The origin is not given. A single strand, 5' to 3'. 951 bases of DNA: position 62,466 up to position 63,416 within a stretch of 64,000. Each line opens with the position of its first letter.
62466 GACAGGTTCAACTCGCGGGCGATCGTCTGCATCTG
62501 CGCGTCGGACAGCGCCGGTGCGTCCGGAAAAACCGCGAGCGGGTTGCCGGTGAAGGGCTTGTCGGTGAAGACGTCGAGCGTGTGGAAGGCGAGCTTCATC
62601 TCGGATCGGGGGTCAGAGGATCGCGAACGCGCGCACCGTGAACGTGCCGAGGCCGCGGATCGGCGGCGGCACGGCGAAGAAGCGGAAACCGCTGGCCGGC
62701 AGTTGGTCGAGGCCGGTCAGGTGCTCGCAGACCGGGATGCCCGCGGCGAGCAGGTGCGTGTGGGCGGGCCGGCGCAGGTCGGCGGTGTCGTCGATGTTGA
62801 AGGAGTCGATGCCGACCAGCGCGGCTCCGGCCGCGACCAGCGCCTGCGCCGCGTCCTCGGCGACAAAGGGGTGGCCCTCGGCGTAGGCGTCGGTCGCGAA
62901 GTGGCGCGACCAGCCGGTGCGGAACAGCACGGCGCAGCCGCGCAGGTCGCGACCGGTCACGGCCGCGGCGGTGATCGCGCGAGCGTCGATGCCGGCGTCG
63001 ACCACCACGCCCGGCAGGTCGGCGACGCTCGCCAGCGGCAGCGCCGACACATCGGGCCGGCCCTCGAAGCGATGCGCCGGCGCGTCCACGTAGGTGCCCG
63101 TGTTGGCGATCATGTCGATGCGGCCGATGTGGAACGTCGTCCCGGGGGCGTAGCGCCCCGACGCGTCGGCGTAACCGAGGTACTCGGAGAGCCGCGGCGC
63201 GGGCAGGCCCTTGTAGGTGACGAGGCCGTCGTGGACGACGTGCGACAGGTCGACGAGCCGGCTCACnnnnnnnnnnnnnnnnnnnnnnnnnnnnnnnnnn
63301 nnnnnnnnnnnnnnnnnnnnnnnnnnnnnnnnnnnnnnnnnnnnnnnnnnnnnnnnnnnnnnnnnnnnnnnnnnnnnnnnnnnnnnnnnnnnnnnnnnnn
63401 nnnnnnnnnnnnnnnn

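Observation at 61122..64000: pdxS and pdxT split by an inserted PhzF-family isomerase and a His-depleted cyclase-family gene, all translationally coupled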

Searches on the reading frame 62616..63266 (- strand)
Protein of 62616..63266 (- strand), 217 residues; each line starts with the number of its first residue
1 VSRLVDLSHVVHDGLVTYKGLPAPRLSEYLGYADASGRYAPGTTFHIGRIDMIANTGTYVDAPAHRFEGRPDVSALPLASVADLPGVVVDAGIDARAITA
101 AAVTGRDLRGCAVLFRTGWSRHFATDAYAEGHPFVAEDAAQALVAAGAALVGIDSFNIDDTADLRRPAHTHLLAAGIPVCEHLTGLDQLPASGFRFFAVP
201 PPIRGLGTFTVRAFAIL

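Call 5: search_protein_families(library=pfam, proteins=[window:62616-63266:-], max_evalue=0.01)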
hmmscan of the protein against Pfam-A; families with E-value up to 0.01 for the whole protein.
window:62616-63266:- (217 aa): 1 family
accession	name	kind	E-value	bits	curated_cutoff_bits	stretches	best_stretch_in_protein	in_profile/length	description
PF04199.19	Cyclase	-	1.4e-22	80.8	23.1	1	5-159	1-141/142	Putative cyclase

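Call 6: search_protein_families(library=ncbifam, proteins=[window:62616-63266:-], max_evalue=0.01)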
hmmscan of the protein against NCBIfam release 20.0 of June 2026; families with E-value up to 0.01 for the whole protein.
window:62616-63266:- (217 aa): 1 family
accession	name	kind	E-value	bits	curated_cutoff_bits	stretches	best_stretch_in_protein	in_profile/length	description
TIGR03035.1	trp_arylform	equivalog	5.7e-14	52.6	223.05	1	42-213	33-201/206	arylformamidase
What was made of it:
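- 62613..63266 (-): Cyclase-family (PF04199) metallohydrolase-like gene of 217 aa, belonging to the N..Y motif subfamily. The arylformamidase equivalog scores only 52.6 against 223 (calls 5, 6).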

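Call 7: find_homologous_proteins(query=window:62616-63266:-, max_evalue=0.00001)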
Query window:62616-63266:- (217 aa): 7997 proteins with E <= 0.00001 among 8000 candidates; the best 120 are listed.
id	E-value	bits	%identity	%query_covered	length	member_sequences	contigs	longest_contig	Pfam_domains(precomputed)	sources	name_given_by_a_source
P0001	4.6e-131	453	94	100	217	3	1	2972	PF04199.20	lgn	-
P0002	8.5e-131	452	94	100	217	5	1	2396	PF04199.20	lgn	-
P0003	4.1e-122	424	88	100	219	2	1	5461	PF04199.20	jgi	jgi:kynurenine formamidase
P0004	9.3e-115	400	85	100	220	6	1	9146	PF04199.20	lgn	-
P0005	2.9e-96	339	70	100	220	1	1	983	PF04199.20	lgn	-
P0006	7.7e-88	312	69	100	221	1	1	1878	PF04199.20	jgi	jgi:arylformamidase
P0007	3.1e-86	307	67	99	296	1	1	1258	PF04199.20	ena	-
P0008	6.0e-86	306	66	100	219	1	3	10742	PF04199.20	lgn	-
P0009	9.3e-86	305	68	100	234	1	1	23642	PF04199.20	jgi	jgi:kynurenine formamidase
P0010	1.1e-85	305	69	99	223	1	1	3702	PF04199.20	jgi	jgi:kynurenine formamidase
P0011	2.8e-85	303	66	99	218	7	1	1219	PF04199.20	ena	-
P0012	3.2e-85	303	67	99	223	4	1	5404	PF04199.20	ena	-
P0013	3.7e-85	303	67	99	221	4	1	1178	PF04199.20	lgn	-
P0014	6.6e-85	302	66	99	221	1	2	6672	PF04199.20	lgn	-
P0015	8.4e-85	302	67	99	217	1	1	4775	PF04199.20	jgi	jgi:kynurenine formamidase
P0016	8.5e-85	302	69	99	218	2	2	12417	PF04199.20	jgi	jgi:kynurenine formamidase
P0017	1.2e-84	301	68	99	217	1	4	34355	PF04199.20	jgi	jgi:kynurenine formamidase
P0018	1.4e-84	301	69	100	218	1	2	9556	PF04199.20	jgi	-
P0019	1.4e-84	301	65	100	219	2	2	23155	PF04199.20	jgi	jgi:kynurenine formamidase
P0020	1.5e-84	301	66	99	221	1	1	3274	PF04199.20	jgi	jgi:kynurenine formamidase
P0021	2.3e-84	300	65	100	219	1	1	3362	PF04199.20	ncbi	-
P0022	2.4e-84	300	65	100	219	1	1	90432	PF04199.20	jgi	jgi:kynurenine formamidase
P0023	3.2e-84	300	66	99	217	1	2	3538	PF04199.20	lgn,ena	-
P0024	3.7e-84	300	68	99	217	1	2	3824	PF04199.20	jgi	jgi:kynurenine formamidase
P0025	4.2e-84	300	66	99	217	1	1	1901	PF04199.20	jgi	jgi:kynurenine formamidase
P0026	5.5e-84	299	67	99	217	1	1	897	PF04199.20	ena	-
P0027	5.7e-84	299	66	99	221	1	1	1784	PF04199.20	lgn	-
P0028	6.3e-84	299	65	100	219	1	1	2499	PF04199.20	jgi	jgi:kynurenine formamidase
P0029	7.8e-84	299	65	99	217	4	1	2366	PF04199.20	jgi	jgi:kynurenine formamidase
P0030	1.0e-83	298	65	100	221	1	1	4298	PF04199.20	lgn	-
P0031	1.2e-83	298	66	100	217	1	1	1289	PF04199.20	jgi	-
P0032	1.5e-83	298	68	98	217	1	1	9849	PF04199.20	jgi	jgi:kynurenine formamidase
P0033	1.8e-83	298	66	99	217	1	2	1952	PF04199.20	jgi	jgi:kynurenine formamidase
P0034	1.9e-83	297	65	99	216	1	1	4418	PF04199.20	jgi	jgi:kynurenine formamidase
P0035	2.3e-83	297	67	99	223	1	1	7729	PF04199.20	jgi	jgi:kynurenine formamidase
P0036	2.5e-83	297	65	100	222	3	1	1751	PF04199.20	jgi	jgi:kynurenine formamidase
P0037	2.8e-83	297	65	99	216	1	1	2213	PF04199.20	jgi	jgi:kynurenine formamidase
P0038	2.9e-83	297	62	99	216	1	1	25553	PF04199.20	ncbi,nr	ncbi:MAG TPA: cyclase family protein [Thermoanaerobaculia bacterium]|nr:cyclase family protein [Ther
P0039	3.1e-83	297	65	100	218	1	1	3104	PF04199.20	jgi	jgi:kynurenine formamidase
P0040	4.3e-83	296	62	99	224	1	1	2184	PF04199.20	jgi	-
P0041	4.5e-83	296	65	99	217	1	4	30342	PF04199.20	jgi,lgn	jgi:kynurenine formamidase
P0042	4.5e-83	296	66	99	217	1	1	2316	PF04199.20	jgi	jgi:kynurenine formamidase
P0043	5.2e-83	296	65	100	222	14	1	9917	PF04199.20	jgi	jgi:kynurenine formamidase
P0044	5.5e-83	296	67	99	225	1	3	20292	PF04199.20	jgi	jgi:kynurenine formamidase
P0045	5.8e-83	296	65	100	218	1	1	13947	PF04199.20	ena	-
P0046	6.8e-83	296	66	100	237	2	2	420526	PF04199.20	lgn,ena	-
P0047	7.6e-83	296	66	100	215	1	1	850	PF04199.20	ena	-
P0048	8.1e-83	295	65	100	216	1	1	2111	PF04199.20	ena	-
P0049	8.1e-83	295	66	99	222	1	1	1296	PF04199.20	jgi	jgi:kynurenine formamidase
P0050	8.9e-83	295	64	99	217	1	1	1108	PF04199.20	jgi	jgi:kynurenine formamidase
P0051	1.1e-82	295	66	100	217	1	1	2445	PF04199.20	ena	-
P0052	1.2e-82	295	66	100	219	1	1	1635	PF04199.20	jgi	jgi:kynurenine formamidase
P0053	1.2e-82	295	64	99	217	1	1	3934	PF04199.20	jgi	jgi:kynurenine formamidase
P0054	1.7e-82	294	64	99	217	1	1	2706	PF04199.20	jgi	jgi:kynurenine formamidase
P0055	2.1e-82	294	64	99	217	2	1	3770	PF04199.20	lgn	-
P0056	3.6e-82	293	65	99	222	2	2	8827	PF04199.20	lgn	-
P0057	4.2e-82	293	66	100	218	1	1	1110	PF04199.20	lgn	-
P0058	4.7e-82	293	64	99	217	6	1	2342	PF04199.20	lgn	-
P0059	5.8e-82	293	64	99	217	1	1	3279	PF04199.20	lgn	-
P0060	6.0e-82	293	64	99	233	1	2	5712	PF04199.20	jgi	jgi:kynurenine formamidase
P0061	6.1e-82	293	66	100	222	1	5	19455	PF04199.20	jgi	jgi:kynurenine formamidase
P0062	6.4e-82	292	65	99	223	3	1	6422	PF04199.20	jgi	jgi:kynurenine formamidase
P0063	6.6e-82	292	65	99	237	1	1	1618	PF04199.20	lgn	-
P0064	7.5e-82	292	63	100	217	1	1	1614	PF04199.20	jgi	jgi:kynurenine formamidase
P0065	7.6e-82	292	64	99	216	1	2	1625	PF04199.20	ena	-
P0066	1.2e-81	292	65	99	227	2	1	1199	PF04199.20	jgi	jgi:arylformamidase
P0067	1.2e-81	292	62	100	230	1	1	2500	PF04199.20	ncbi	-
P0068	1.4e-81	291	64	100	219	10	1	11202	PF04199.20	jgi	jgi:kynurenine formamidase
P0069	1.5e-81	291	63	99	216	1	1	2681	PF04199.20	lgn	-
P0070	1.5e-81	291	63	99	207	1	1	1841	PF04199.20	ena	-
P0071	1.7e-81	291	65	100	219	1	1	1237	PF04199.20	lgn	-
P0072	1.8e-81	291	64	99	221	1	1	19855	PF04199.20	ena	-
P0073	1.8e-81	291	67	98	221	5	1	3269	PF04199.20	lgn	-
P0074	1.8e-81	291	66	98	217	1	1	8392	PF04199.20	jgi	jgi:kynurenine formamidase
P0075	1.9e-81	291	65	99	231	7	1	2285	PF04199.20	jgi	-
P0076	1.9e-81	291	67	100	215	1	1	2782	PF04199.20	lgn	-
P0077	1.9e-81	291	65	100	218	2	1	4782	PF04199.20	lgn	-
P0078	2.1e-81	291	66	99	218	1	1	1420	PF04199.20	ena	-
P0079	2.5e-81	291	62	99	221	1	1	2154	PF04199.20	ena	-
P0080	2.9e-81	290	64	99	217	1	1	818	PF04199.20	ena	-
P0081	2.9e-81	290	65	99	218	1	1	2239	PF04199.20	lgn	-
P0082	3.1e-81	290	62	99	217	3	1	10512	PF04199.20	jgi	jgi:kynurenine formamidase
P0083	3.5e-81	290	65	98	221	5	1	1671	PF04199.20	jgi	jgi:kynurenine formamidase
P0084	3.7e-81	290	62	100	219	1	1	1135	PF04199.20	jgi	jgi:arylformamidase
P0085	3.8e-81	290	65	99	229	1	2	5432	PF04199.20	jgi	jgi:arylformamidase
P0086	4.0e-81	290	63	99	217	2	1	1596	PF04199.20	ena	-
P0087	4.3e-81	290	65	98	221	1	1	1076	PF04199.20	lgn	-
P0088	5.1e-81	290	60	100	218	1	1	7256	PF04199.20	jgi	jgi:kynurenine formamidase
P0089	5.6e-81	289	62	99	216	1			PF04199.20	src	-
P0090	5.9e-81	289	64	98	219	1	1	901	PF04199.20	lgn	-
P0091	7.0e-81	289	62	98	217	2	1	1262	PF04199.20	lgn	-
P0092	7.0e-81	289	66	99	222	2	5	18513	PF04199.20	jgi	jgi:kynurenine formamidase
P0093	7.4e-81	289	64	99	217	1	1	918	PF04199.20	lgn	-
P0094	7.5e-81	289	64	100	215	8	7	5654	PF04199.20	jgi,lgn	-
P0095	7.9e-81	289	61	100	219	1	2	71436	PF04199.20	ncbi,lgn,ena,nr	ncbi:MAG: cyclase family protein [Acidobacteriota bacterium]|nr:cyclase family protein [Acidobacteri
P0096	8.2e-81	289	64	99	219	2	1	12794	PF04199.20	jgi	jgi:kynurenine formamidase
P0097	9.9e-81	289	64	100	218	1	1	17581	PF04199.20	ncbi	-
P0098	1.1e-80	288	65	100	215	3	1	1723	PF04199.20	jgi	-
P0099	1.1e-80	288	64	100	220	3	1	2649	PF04199.20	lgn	-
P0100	1.1e-80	288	67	99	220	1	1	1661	PF04199.20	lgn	-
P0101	1.3e-80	288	66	98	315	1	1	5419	PF04199.20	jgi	jgi:kynurenine formamidase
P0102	1.3e-80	288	61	99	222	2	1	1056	PF04199.20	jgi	-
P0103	1.3e-80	288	65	98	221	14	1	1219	PF04199.20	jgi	-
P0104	1.7e-80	288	64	99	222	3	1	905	PF04199.20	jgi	jgi:kynurenine formamidase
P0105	2.3e-80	287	63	98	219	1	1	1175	PF04199.20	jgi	jgi:kynurenine formamidase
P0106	2.6e-80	287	60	100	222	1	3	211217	PF04199.20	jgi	jgi:arylformamidase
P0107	3.0e-80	287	66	100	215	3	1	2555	PF04199.20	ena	-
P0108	3.6e-80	287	62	99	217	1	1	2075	PF04199.20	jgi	jgi:arylformamidase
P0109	3.7e-80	287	64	99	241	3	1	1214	PF04199.20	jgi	-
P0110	4.5e-80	286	65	100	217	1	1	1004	PF04199.20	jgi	jgi:kynurenine formamidase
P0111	4.8e-80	286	64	99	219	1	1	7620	PF04199.20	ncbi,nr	ncbi:MAG TPA: cyclase family protein [Anaeromyxobacteraceae bacterium]|nr:cyclase family protein [An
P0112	6.4e-80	286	65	100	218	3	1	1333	PF04199.20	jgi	jgi:kynurenine formamidase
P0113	7.5e-80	286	62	99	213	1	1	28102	PF04199.20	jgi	jgi:arylformamidase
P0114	8.4e-80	286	65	100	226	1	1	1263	PF04199.20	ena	-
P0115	9.8e-80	285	66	100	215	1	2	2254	PF04199.20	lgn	-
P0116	1.0e-79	285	64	100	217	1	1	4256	PF04199.20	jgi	jgi:kynurenine formamidase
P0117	1.0e-79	285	64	100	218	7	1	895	PF04199.20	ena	-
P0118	1.2e-79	285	62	99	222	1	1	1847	PF04199.20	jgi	jgi:kynurenine formamidase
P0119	1.2e-79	285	59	100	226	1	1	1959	PF04199.20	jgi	jgi:kynurenine formamidase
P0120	1.2e-79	285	62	100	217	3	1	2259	PF04199.20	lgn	-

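Call 9: find_encoding_contigs(protein=P0004, flank=5000, max_places=3)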
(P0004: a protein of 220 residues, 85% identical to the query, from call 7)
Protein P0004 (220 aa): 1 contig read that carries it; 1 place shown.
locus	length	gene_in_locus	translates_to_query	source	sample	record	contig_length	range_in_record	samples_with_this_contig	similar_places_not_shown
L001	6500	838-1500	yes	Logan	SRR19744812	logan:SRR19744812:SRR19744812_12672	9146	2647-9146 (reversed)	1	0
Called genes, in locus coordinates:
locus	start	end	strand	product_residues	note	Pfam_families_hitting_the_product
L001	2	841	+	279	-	?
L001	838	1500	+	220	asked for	PF04199:Cyclase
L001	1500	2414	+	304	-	PF02567:PhzC-PhzF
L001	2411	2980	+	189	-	PF01174:SNO, PF07685:GATase_3 (weak)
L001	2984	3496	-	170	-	-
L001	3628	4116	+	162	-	PF05163:DinB, PF12867:DinB_2 (weak)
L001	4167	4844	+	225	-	-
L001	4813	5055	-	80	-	PF01037:AsnC_trans_reg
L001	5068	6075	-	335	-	PF01904:DUF72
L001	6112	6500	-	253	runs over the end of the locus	PF10604:Polyketide_cyc2, PF08327:AHSA1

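Call 10: find_related_loci(query=A1, collection=genome_contigs, flank=6000)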
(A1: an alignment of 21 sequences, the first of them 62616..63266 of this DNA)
Query A1 (217 aa) in genome_contigs; peptide patterns used: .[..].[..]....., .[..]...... (x = any residue, [..] = any of these).
600 stretches matched a pattern (row limit reached: there are more); 589 encode a relative of the query (tblastn E <= 1e-3); the best 80 are kept; 80 distinct loci.
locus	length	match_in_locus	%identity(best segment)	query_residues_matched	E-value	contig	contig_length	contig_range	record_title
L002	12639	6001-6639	60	2-216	2e-82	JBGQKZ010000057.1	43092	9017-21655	MAG: Gemmataceae bacterium isolate OBJ2_061818_050_5 k141_1831713_length_43092_cov_25.1087, whole genome shotgun sequenc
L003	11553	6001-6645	60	3-217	2e-81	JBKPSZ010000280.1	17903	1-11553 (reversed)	MAG: Acidobacteriota bacterium isolate GS_EKS_MAG_00009 GS_EKS_000000748182, whole genome shotgun sequence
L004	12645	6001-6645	61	2-216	8e-81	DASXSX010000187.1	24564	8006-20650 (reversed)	MAG TPA_asm: Thermoanaerobaculia bacterium isolate SMAG_U4677 k141_1875474, whole genome shotgun sequence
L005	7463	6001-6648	62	2-217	6e-81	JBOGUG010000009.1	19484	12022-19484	MAG: Candidatus Promineifilaceae bacterium isolate M3-S_concoct.bin.207 k127_4370848, whole genome shotgun sequence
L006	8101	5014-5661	58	3-217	4e-81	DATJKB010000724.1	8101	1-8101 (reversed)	MAG TPA_asm: Pyrinomonadaceae bacterium isolate SMAG_U15582 k141_1048564, whole genome shotgun sequence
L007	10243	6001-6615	60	4-217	1e-80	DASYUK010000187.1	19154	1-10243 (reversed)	MAG TPA_asm: Thermoanaerobaculia bacterium isolate SMAG_U4593 k141_2192243, whole genome shotgun sequence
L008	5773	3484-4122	57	3-217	2e-80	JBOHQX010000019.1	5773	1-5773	MAG: bacterium isolate M3-S_metawrap_bin.56 k127_237138, whole genome shotgun sequence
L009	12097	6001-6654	58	1-217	9e-80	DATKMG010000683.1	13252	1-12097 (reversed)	MAG TPA_asm: Terriglobia bacterium isolate SMAG_U14705 k141_4160615, whole genome shotgun sequence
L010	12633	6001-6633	60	5-217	1e-79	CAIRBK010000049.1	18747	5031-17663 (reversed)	MAG: uncultured Verrucomicrobia bacterium isolate ErkenSummer_bin-2770 genome assembly, contig: bin-2770:049/103, whole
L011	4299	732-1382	59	3-217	8e-80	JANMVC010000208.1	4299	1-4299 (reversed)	MAG: Pyrinomonadaceae bacterium isolate SOY_1_B_metabat.116 SOY_1_B_k141_5039460, whole genome shotgun sequence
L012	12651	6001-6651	59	2-217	3e-79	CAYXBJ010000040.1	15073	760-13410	MAG TPA_asm: uncultured bacterium isolate binchicken_co279_6 genome assembly, contig: k141_355714, whole genome shotgun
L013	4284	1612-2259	59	3-217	3e-79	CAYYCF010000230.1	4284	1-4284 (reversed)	MAG TPA_asm: uncultured Anaerolineales bacterium isolate binchicken_co232_215 genome assembly, contig: NODE_37331_length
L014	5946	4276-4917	58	4-217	3e-79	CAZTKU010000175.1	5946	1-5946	MAG TPA_asm: uncultured Ignavibacteriaceae bacterium isolate binchicken_co119_451 genome assembly, contig: NODE_20518_le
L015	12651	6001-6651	59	1-215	9e-79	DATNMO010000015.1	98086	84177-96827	MAG TPA_asm: Gemmatimonadales bacterium isolate SMAG_U11481 k141_688820, whole genome shotgun sequence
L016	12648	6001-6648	59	3-217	1e-78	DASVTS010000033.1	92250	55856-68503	MAG TPA_asm: Pyrinomonadaceae bacterium isolate SMAG_U3297 k141_357326, whole genome shotgun sequence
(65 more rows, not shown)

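Call 12: search_solved_structures(query=A1, max_evalue=0.001, show_alignments=3)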
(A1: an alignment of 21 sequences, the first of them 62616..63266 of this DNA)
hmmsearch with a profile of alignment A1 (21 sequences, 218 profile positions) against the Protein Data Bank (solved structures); distinct sequences matched with E-value up to 0.001: 12.
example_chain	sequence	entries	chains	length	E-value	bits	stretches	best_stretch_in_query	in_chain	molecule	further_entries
1r61_A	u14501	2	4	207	1.9e-18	70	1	47-212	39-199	metal-dependent hydrolase | Hydrolase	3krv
8hmo_A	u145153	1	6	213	7.7e-18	68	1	47-213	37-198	Metal-dependent hydrolase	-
4cz1_A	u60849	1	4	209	6.4e-16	61.7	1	5-214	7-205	KYNURENINE FORMAMIDASE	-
4co9_A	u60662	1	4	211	6.6e-16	61.7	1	5-214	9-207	KYNURENINE FORMAMIDASE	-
4cob_A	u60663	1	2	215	4.4e-11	45.9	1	44-214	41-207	KYNURENINE FORMAMIDASE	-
4cog_A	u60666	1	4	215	1.4e-10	44.2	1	40-214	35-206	KYNURENINE FORMAMIDASE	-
8f9x_A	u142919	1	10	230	3.4e-09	39.7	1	45-217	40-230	Cyclase family protein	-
2b0a_A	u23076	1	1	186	1.9e-08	37.3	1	97-217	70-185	Hypothetical protein MJ0783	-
5nnb_A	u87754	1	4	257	3.2e-08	36.5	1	3-217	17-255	isatin hydrolase A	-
5nna_A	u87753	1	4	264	3.5e-08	36.4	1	3-217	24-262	isatin hydrolase A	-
5nmp_A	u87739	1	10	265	3.4e-07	33.2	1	47-217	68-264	Isatin hydrolase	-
4j0n_A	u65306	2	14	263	2e-05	27.4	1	55-217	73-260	Isatin hydrolase B | Putative uncharacterized protein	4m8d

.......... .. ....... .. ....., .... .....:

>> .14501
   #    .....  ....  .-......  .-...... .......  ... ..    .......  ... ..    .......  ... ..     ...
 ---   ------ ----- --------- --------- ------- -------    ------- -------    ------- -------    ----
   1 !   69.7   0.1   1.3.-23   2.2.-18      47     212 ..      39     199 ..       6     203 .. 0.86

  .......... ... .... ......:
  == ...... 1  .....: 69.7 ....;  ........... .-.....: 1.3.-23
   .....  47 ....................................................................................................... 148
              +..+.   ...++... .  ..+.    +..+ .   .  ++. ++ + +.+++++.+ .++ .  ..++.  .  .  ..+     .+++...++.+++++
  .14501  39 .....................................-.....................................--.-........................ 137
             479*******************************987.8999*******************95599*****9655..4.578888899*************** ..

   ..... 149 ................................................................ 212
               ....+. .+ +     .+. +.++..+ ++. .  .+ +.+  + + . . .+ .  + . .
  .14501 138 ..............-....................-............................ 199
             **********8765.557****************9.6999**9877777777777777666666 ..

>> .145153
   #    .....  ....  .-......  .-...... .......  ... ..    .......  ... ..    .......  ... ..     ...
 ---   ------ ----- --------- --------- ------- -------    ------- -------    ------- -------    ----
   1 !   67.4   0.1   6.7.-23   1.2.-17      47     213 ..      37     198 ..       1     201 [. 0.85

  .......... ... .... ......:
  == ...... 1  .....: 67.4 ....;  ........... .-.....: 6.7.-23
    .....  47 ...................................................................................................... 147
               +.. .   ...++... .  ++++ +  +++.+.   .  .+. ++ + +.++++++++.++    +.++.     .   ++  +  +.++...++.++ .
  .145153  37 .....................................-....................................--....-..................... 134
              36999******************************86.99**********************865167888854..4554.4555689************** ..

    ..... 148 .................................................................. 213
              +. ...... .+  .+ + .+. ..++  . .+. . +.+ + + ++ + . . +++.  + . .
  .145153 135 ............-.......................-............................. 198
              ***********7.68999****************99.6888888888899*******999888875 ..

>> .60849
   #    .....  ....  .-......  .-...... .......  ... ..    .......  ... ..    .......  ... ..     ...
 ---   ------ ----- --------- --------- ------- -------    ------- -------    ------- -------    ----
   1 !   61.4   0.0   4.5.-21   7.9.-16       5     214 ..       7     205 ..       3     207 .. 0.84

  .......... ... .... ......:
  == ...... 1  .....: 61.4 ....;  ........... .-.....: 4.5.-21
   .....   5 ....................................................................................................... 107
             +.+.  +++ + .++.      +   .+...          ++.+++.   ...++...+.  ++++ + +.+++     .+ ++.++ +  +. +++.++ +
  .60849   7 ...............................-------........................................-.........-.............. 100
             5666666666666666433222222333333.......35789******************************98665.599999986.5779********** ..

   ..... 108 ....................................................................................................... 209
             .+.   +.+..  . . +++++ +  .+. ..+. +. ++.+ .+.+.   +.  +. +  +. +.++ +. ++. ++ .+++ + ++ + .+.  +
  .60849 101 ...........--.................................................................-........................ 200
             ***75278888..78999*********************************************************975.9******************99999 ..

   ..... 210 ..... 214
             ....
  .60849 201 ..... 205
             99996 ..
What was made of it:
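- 62724..62762 (-): His169 and Glu181-His182, equivalent to KynB His161 and Glu173 (the second metal site); retained. They align to the His and Glu of 1r61 and KynB (call 12).
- Checked: In a profile alignment it aligns to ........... of PDB 1r61 and to the KynB motif (call 12).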

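Call 13: find_encoding_contigs(protein=P0003, flank=5000, max_places=2)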
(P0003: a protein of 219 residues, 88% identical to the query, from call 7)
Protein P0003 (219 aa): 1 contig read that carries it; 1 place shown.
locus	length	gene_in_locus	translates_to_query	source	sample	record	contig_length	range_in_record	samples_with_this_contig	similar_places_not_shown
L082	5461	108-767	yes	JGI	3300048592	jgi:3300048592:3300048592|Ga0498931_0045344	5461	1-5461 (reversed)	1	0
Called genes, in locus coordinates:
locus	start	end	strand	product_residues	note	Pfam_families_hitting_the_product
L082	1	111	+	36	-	?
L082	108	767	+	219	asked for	PF04199:Cyclase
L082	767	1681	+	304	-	PF02567:PhzC-PhzF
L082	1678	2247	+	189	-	PF01174:SNO, PF07685:GATase_3 (weak)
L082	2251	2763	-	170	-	-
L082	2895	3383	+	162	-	PF05163:DinB, PF12867:DinB_2 (weak)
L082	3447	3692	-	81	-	PF01037:AsnC_trans_reg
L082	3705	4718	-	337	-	PF01904:DUF72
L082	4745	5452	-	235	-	PF08327:AHSA1, PF10604:Polyketide_cyc2 (weak)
